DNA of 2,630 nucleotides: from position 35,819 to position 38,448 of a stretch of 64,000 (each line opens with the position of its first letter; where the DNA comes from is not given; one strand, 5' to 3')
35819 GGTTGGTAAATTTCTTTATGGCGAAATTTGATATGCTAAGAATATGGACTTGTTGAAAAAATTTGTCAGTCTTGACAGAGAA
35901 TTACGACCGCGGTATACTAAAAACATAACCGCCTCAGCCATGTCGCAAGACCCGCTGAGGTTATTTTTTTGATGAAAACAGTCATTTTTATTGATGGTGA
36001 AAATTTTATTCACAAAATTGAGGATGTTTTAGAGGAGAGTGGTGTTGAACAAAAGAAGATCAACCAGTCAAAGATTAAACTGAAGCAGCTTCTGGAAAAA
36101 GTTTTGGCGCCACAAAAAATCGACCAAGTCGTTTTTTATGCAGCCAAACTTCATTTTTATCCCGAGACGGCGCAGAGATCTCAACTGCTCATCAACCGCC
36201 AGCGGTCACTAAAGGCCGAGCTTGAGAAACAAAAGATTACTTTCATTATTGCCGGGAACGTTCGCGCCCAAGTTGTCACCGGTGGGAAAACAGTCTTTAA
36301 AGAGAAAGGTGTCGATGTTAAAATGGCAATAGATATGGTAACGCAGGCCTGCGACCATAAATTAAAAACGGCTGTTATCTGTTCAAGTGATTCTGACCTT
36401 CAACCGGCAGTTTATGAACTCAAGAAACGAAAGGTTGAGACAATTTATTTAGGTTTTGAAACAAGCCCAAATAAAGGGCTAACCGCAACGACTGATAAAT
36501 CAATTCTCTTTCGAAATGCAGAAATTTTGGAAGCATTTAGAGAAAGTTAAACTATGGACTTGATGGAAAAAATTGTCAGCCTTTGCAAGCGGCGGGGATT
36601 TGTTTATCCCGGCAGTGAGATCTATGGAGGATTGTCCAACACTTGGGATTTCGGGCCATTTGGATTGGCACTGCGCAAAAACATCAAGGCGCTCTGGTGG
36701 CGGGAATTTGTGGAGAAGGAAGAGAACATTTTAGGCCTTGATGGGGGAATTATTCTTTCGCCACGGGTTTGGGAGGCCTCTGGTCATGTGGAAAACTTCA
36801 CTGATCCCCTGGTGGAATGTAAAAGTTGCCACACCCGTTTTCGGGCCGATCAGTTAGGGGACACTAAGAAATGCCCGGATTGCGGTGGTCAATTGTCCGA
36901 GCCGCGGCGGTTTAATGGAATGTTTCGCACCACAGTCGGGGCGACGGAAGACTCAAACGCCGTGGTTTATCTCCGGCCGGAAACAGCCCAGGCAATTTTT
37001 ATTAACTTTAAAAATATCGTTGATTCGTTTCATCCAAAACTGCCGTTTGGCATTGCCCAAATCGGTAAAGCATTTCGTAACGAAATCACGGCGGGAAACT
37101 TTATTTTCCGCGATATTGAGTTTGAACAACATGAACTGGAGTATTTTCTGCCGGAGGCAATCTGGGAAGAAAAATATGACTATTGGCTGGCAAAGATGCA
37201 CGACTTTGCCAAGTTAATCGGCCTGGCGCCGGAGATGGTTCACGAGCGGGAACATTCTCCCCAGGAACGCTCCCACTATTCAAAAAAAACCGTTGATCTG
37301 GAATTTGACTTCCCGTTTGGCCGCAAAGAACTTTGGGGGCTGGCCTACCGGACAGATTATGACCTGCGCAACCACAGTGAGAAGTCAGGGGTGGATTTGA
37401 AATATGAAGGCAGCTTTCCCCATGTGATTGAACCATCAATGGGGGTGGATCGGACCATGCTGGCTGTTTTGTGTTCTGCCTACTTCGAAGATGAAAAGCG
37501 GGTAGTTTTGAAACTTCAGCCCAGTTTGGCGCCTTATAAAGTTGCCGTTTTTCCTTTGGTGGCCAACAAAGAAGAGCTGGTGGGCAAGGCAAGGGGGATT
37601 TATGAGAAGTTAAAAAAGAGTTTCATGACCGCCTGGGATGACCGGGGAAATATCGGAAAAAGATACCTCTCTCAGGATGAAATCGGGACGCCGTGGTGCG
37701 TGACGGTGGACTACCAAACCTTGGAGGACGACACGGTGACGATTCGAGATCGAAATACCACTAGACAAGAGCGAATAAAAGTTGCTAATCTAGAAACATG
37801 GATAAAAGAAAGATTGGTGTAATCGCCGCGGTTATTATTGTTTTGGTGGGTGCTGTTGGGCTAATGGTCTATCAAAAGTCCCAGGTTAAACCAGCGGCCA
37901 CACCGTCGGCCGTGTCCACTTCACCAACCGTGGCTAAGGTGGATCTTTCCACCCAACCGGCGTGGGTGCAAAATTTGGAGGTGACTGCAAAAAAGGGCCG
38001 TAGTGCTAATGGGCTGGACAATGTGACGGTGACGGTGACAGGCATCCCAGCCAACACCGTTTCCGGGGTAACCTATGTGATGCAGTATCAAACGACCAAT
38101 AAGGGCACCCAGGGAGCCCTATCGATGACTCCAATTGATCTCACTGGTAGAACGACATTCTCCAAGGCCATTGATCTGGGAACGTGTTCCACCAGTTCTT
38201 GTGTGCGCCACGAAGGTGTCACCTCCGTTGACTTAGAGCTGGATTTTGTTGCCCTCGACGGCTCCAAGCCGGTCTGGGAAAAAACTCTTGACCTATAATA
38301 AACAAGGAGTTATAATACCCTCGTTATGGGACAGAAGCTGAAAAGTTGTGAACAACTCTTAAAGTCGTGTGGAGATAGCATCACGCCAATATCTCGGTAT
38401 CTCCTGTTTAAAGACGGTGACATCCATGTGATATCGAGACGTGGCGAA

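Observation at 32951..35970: AT-rich island of five unknown ORFs on both strands between recO and glyS, with consensus promoters and a frameshifted gene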

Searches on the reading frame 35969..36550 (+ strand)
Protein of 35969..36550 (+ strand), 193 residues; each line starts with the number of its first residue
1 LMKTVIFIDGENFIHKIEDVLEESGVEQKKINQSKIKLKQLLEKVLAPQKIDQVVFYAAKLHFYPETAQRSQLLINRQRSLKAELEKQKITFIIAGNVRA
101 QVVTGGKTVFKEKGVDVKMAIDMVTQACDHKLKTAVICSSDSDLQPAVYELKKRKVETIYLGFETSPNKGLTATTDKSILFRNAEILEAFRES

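Call 4: search_protein_families(library=pfam, proteins=[window:35969-36550:+], max_evalue=1)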
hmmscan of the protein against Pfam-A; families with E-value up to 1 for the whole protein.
window:35969-36550:+ (193 aa): 3 families
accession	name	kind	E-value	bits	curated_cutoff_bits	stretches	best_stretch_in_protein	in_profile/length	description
PF01936.24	NYN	-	2.3e-17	64.3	24.2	1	3-178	1-141/145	NYN domain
PF00598.24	Flu_M1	-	0.014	15.4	23.4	1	81-180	2-97/157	Influenza Matrix protein (M1)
PF09929.15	DUF2161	-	0.082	13.5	27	1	62-138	15-86/118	Putative PD-(D/E)XK phosphodiesterase (DUF2161)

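Call 5: search_protein_families(library=phrogs, proteins=[window:35969-36550:+], max_evalue=0.1)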
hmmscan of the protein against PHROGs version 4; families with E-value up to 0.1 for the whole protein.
window:35969-36550:+ (193 aa): 2 families
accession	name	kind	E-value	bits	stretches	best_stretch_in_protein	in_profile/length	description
phrog_7929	-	unknown function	7.4e-07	30.2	1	4-182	6-182/210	-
phrog_5783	-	unknown function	3.5e-06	27.7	1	94-151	131-190/246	-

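Call 6: search_protein_families(library=padloc, proteins=[window:35969-36550:+], max_evalue=0.1)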
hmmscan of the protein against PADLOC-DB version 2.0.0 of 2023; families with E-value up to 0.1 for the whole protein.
window:35969-36550:+ (193 aa): 2 families
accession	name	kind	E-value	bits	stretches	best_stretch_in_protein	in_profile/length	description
PDLC04163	HEC-09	-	4.6e-13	47.3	1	3-155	3-146/203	-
PDLC01154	NYN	-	9.1e-07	26.5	1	108-180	224-294/310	"LabA-like protein, NYN family nuclease"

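Call 7: search_protein_families(library=ncbifam, proteins=[window:35969-36550:+], max_evalue=0.1)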
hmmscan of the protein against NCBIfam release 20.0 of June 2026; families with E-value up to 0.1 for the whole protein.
window:35969-36550:+ (193 aa): 2 families
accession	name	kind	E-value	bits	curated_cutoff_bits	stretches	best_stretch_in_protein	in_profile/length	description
TIGR00288.1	TIGR00288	hypoth_equivalog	0.00029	20.7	178.45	1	103-183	77-157/160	TIGR00288 family NYN domain-containing protein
NF001820.0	PRK00556.1-4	equivalog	0.032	13.7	409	1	8-129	39-151/199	septum site-determining protein MinC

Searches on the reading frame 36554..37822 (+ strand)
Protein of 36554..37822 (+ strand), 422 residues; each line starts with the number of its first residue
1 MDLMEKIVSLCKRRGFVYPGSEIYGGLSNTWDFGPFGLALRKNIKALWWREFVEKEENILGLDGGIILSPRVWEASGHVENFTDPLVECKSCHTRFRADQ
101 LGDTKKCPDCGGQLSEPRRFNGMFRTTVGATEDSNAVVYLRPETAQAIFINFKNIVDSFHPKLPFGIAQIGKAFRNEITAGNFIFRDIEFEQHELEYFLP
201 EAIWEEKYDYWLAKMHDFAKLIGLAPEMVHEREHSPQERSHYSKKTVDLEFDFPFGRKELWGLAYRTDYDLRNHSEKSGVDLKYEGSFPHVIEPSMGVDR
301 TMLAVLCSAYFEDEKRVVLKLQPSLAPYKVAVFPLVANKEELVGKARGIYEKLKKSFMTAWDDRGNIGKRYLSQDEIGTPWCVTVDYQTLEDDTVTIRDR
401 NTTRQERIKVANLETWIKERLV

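Call 4: search_protein_families(library=pfam, proteins=[window:36554-37822:+], max_evalue=1)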
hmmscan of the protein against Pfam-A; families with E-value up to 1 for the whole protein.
window:36554-37822:+ (422 aa): 8 families
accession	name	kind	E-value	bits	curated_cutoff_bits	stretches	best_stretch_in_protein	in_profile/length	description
PF03129.25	HGTP_anticodon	-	2.5e-21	76.1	21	1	329-420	1-94/94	Anticodon binding domain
PF00587.30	tRNA-synt_2b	-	6.1e-11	43.1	29.3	1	133-306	5-176/179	tRNA synthetase class II core domain (G, H, P, S and T)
PF23455.1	DUF7129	-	0.00019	21.5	30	1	87-114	12-37/45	Domain of unknown function (DUF7129)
PF09723.15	Zn_ribbon_8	-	0.012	16.1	34.4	1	88-113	7-36/41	Zinc ribbon domain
PF01155.25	HypA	-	0.027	14.9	28.9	1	85-113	69-95/112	Hydrogenase/urease nickel incorporation, metallochaperone, hypA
PF14522.11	Cytochrome_C7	-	0.13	12.6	24.8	1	88-110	43-65/67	Cytochrome c7 and related cytochrome c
PF04409.17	DUF530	-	0.18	10.7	27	1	67-112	110-151/521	Protein of unknown function (DUF530)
PF14369.11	Zn_ribbon_19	-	0.39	11.3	30.8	1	91-113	7-30/35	zinc-ribbon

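Call 14: find_related_loci(query=window:36554-37822:+, collection=genome_contigs, flank=10000)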
Query window:36554-37822:+ (422 aa) in genome_contigs; peptide patterns used: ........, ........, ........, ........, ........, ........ (x = any residue, [..] = any of these).
34 stretches matched a pattern; 10 encode a relative of the query (tblastn E <= 1e-3); 10 distinct loci.
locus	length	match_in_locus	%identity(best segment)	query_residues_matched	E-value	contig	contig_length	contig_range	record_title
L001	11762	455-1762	58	2-419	9e-171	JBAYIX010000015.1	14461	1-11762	MAG: Candidatus Paceibacterota bacterium isolate SO_2016_GW1_41 scaffold07248_OW334_2016, whole genome shotgun sequence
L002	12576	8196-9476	56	7-421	3e-167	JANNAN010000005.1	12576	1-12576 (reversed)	MAG: Candidatus Taylorbacteria bacterium isolate OTE_78_metabat_459 OTE_78_k141_4214917, whole genome shotgun sequence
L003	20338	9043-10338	57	2-421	2e-164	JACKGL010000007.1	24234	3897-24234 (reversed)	MAG: Candidatus Nomurabacteria bacterium isolate HK-STAS-PATE-33 HK-STAS-PATE-33_7, whole genome shotgun sequence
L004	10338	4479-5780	56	2-421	3e-163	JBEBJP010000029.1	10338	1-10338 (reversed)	MAG: Parcubacteria group bacterium isolate SF2_12 NODE_2742_length_10338_cov_15.779764, whole genome shotgun sequence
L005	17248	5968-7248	57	4-420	2e-162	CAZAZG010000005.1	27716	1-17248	MAG TPA_asm: uncultured Candidatus Saccharibacteria bacterium isolate SRP128246_co1_329 genome assembly, contig: NODE_30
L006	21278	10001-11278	56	3-412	2e-162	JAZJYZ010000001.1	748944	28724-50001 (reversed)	MAG: Patescibacteria group bacterium isolate ADI_H2L1_1_122_18_3-bin003_1 ADIH2L11_B003_1_000000000001, whole genome sho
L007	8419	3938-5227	56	2-421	3e-161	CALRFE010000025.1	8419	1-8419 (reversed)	MAG: Candidatus Nomurabacteria bacterium isolate Ike-100m-32 genome assembly, contig: Ike-100-c3106, whole genome shotgu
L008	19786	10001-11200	55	2-419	1e-151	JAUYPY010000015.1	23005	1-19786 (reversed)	MAG: bacterium isolate C4_metabat.bin.65 C4_k141_293088, whole genome shotgun sequence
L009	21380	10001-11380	47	2-421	2e-128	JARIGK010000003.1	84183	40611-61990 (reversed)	MAG: Candidatus Adlerbacteria bacterium isolate CullarsAll.DT.02 k141_390806, whole genome shotgun sequence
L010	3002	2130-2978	56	2-284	5e-116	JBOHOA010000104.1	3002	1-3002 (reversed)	MAG: Minisyncoccia bacterium isolate TC-S_metabat2.bin.347_sub k127_1038827, whole genome shotgun sequence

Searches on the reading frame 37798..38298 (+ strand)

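Call 126: search_protein_families(library=pfam, proteins=[window:37798-38298:+], max_evalue=0.01)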
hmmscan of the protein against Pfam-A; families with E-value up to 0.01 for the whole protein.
window:37798-38298:+ (166 aa): 1 family
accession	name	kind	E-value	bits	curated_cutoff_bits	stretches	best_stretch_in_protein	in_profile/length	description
PF02605.20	PsaL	-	0.0062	16.6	25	1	6-58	74-125/150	Photosystem I reaction centre subunit XI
